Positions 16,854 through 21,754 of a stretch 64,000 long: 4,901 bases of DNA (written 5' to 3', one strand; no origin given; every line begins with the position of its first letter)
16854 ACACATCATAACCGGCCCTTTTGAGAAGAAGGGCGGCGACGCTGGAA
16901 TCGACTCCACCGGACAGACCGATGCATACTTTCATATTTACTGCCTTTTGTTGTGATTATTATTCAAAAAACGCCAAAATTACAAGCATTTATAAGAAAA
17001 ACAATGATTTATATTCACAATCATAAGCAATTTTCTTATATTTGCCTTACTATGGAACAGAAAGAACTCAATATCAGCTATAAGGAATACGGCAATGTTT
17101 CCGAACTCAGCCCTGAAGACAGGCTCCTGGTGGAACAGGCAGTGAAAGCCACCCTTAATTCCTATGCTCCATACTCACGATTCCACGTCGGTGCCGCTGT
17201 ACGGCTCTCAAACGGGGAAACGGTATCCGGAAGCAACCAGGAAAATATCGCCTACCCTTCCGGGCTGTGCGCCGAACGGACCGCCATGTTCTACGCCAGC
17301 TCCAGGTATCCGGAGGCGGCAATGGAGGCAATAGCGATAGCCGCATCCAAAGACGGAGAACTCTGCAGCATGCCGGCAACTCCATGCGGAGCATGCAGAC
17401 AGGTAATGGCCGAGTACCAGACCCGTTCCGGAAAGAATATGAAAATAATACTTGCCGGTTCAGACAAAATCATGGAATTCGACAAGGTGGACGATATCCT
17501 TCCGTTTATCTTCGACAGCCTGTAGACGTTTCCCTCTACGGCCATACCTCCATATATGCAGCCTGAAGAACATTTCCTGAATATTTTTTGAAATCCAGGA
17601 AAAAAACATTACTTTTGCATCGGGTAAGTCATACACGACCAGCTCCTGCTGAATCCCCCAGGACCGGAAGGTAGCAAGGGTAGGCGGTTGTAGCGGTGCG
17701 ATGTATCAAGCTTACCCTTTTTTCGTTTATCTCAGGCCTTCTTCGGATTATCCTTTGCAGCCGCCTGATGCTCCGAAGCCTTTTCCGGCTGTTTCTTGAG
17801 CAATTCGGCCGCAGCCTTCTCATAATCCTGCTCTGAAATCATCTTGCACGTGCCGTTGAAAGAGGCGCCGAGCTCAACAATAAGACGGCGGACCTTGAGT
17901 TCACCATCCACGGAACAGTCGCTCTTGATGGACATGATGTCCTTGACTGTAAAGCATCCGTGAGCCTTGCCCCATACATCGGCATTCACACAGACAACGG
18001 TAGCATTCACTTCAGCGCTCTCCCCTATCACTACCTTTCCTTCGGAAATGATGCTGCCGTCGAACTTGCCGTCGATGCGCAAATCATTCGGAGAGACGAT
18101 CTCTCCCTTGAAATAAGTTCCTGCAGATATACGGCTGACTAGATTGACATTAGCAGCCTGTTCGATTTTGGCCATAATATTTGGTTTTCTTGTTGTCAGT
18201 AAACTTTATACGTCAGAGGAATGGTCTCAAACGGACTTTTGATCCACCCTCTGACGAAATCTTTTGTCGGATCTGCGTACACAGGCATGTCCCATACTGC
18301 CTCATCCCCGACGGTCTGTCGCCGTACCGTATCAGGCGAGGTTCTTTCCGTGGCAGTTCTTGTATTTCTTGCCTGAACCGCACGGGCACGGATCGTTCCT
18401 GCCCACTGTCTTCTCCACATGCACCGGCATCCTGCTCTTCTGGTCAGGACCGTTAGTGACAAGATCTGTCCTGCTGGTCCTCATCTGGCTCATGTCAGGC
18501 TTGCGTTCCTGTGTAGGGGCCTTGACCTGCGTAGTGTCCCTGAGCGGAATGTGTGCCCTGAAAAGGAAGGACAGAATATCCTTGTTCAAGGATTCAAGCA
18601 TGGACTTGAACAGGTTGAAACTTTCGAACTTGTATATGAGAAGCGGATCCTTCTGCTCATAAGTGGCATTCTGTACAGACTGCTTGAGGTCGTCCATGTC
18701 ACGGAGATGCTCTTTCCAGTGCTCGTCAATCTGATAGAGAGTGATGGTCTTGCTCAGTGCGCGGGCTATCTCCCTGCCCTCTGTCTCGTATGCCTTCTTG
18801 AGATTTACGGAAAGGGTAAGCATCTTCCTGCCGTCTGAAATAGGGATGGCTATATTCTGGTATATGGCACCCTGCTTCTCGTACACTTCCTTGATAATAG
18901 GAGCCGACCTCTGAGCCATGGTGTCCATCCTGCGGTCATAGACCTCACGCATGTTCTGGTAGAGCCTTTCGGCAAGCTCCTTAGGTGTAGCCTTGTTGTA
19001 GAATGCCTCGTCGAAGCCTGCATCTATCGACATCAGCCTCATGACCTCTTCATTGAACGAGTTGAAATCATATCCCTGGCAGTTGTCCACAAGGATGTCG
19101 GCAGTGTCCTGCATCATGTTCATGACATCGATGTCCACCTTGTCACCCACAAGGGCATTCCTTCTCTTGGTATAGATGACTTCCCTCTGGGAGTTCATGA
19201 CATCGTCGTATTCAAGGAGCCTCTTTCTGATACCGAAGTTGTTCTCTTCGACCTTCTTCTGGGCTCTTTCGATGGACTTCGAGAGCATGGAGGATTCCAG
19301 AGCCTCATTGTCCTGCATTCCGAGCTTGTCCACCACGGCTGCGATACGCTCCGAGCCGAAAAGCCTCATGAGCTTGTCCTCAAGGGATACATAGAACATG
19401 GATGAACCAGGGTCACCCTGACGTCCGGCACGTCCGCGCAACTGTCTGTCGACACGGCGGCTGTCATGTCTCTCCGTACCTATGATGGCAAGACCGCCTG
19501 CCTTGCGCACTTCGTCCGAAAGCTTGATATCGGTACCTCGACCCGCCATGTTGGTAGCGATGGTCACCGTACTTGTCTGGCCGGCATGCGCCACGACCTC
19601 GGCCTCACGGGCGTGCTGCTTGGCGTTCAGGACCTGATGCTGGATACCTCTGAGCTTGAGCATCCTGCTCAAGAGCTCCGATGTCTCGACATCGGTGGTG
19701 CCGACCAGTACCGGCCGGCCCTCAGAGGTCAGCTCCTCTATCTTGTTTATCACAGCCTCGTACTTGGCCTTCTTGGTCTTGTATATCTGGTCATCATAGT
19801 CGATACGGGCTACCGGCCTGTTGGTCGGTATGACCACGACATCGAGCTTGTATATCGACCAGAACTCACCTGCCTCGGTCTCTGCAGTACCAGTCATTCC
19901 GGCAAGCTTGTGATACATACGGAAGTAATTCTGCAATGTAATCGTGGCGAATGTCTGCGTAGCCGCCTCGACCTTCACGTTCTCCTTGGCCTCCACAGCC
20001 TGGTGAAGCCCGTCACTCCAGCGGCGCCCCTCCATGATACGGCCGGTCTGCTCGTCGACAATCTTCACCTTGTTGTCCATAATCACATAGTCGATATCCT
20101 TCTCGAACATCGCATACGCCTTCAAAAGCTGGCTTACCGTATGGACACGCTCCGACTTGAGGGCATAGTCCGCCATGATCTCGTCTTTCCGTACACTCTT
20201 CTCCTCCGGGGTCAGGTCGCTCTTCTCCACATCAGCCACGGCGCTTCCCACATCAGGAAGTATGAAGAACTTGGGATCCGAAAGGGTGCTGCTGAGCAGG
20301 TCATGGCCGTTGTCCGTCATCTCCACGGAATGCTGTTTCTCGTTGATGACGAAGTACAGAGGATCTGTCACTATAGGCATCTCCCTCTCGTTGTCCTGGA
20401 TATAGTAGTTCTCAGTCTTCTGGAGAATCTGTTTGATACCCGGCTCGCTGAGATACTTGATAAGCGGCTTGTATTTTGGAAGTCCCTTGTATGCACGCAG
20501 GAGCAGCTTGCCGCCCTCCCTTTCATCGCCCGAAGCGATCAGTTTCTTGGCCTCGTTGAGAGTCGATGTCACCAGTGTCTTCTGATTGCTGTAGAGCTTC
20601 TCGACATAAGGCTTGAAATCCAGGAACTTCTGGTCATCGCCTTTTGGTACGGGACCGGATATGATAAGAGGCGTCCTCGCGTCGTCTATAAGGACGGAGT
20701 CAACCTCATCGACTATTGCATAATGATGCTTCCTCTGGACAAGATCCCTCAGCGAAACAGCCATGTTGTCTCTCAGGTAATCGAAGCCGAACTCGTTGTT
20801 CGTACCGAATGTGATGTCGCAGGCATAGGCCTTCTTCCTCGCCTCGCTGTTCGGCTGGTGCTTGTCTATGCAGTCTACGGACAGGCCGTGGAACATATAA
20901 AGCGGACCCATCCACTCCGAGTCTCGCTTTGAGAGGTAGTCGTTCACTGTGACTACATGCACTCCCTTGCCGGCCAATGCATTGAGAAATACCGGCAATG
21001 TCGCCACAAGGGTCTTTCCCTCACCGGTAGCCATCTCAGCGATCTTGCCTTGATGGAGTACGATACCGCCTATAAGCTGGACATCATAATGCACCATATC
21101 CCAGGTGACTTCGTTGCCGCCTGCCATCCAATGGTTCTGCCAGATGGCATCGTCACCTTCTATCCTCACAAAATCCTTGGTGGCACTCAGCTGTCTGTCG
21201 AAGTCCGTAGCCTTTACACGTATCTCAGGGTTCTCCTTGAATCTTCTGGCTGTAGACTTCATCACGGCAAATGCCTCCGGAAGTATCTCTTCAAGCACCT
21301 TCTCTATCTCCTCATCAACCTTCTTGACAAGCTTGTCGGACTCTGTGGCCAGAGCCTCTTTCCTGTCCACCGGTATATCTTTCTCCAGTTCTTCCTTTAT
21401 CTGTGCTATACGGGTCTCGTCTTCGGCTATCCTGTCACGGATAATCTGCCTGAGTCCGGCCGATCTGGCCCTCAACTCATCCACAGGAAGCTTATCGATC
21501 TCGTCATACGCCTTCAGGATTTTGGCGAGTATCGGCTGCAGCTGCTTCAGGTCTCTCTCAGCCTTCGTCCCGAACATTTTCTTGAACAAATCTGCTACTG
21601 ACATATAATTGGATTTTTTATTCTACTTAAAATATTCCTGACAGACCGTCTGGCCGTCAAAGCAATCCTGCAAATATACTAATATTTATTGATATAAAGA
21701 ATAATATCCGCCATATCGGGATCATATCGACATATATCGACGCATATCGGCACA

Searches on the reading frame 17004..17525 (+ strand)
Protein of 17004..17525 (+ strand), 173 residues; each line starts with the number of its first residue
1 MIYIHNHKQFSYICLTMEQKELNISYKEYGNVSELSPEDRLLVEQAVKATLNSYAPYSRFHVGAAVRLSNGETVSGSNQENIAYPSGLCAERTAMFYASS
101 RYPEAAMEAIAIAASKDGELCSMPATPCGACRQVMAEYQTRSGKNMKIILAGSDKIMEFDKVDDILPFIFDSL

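Call 51: search_protein_families(library=pfam, max_evalue=0.00001, proteins=[window:17004-17525:+])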
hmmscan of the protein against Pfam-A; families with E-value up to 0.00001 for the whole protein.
window:17004-17525:+ (173 aa): 2 families
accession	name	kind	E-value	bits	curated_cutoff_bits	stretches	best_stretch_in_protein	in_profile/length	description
PF00383.29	dCMP_cyt_deam_1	-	5.4e-13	49.1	25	1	39-140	4-95/102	Cytidine and deoxycytidylate deaminase zinc-binding region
PF08211.18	dCMP_cyt_deam_2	-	5.5e-10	40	25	1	17-100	21-102/130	Cytidine and deoxycytidylate deaminase zinc-binding region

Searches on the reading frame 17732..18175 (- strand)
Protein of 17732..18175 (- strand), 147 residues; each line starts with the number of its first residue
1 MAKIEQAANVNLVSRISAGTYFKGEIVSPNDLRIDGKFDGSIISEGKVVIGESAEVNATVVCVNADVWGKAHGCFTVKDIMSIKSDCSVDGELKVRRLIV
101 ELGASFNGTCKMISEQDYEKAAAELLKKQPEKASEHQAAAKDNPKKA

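Call 51: search_protein_families(library=pfam, max_evalue=0.00001, proteins=[window:17732-18175:-])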
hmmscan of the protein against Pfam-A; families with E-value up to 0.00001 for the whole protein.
window:17732-18175:- (147 aa): 1 family
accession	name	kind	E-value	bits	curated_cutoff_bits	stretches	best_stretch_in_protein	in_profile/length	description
PF04519.19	Bactofilin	-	3.3e-24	85.4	27.9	1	15-111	2-98/98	Polymer-forming cytoskeletal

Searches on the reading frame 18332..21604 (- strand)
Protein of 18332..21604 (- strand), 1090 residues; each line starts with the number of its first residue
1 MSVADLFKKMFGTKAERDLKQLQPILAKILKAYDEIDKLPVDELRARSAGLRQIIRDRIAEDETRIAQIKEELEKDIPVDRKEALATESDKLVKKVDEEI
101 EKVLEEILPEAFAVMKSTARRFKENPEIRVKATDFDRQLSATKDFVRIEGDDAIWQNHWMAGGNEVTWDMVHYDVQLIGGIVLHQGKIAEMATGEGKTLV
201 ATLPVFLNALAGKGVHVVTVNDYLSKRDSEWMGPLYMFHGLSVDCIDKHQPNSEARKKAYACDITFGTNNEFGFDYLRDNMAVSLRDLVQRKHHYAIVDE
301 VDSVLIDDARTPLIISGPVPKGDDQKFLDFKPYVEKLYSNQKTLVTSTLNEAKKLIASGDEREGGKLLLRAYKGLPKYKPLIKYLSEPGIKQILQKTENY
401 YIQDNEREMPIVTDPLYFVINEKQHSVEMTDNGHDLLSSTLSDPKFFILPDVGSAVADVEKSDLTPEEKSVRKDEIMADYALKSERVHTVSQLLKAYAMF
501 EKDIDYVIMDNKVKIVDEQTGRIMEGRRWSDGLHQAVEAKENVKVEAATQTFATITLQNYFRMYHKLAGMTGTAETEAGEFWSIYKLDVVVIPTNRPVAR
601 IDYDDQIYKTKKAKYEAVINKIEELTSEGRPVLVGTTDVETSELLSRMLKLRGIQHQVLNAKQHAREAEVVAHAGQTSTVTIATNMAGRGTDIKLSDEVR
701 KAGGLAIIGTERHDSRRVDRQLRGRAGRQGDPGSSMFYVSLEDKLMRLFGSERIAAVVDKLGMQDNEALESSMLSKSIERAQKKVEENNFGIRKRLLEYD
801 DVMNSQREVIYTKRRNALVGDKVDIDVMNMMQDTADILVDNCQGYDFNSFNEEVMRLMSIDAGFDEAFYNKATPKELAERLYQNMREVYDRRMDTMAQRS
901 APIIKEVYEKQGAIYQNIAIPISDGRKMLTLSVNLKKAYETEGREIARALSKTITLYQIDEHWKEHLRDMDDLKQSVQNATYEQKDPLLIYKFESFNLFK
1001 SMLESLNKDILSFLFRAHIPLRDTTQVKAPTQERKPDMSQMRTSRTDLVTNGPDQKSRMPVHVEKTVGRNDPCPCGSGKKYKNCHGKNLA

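Call 51: search_protein_families(library=pfam, max_evalue=0.00001, proteins=[window:18332-21604:-])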
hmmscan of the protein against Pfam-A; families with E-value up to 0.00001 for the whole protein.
window:18332-21604:- (1090 aa): 5 families
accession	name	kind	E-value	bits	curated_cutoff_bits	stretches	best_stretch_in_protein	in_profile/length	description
PF07517.20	SecA_DEAD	-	1.9e-114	382.3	24.6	1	8-582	2-290/290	SecA DEAD-like domain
PF21090.3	P-loop_SecA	-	3.6e-77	259.1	27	2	597-698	1-102/205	SecA P-loop domain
PF07516.18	SecA_SW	-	5.7e-57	193.5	26.7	1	769-1017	2-199/200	SecA Wing and Scaffold domain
PF01043.26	SecA_PP_bind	-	6e-29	101.3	23.5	1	397-538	2-110/110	SecA preprotein cross-linking domain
PF02810.21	SEC-C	-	8.9e-10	38.7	20.4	1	1069-1087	1-19/19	SEC-C motif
